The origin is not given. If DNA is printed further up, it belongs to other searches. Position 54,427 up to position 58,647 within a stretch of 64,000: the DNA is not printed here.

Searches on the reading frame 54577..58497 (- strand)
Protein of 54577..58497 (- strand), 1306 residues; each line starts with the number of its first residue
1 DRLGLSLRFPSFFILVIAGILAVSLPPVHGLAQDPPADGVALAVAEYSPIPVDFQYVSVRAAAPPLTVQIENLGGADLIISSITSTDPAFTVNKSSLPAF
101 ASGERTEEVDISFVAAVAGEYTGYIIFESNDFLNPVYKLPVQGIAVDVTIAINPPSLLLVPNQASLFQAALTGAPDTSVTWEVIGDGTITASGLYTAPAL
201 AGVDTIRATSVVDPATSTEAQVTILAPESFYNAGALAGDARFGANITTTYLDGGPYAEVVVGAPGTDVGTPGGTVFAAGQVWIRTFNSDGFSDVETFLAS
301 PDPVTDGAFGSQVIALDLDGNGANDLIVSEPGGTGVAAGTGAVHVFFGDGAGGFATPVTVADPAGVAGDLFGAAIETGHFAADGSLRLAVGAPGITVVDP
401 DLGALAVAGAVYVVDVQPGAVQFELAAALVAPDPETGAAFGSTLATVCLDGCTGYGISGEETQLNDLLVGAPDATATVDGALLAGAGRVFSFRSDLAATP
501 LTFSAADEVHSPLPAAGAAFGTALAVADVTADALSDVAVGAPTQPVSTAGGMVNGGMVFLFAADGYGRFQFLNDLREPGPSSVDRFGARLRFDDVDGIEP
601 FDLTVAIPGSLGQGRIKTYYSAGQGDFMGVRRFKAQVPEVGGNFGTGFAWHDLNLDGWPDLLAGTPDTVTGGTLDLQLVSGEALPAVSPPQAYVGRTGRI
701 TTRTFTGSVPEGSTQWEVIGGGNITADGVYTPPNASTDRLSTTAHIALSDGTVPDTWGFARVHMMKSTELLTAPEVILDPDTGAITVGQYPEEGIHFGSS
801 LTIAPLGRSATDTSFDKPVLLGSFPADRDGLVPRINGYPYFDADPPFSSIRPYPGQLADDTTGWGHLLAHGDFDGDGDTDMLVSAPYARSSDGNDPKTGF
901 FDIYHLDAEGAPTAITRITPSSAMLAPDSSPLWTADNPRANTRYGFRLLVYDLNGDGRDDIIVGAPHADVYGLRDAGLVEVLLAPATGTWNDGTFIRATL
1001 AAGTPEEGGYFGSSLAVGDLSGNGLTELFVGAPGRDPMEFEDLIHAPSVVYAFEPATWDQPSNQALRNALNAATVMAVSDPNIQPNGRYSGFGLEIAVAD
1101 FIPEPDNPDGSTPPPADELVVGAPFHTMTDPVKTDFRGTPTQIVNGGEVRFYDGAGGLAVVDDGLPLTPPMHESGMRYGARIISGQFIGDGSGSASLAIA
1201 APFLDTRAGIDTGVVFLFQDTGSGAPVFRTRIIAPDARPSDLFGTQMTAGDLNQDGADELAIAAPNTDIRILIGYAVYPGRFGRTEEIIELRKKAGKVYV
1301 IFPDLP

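Call 50: search_protein_families(library=pfam, proteins=[window:54577-58497:-], max_evalue=0.00001)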
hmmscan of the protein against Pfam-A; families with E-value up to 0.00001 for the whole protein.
window:54577-58497:- (1306 aa): 2 families
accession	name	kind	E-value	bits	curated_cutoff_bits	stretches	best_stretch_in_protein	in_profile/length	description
PF01839.29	FG-GAP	-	4.8e-39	132.1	22.1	3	945-979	2-34/37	FG-GAP repeat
PF13517.12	FG-GAP_3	-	6e-17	62.4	26.9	0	952-1030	1-61/61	FG-GAP-like repeat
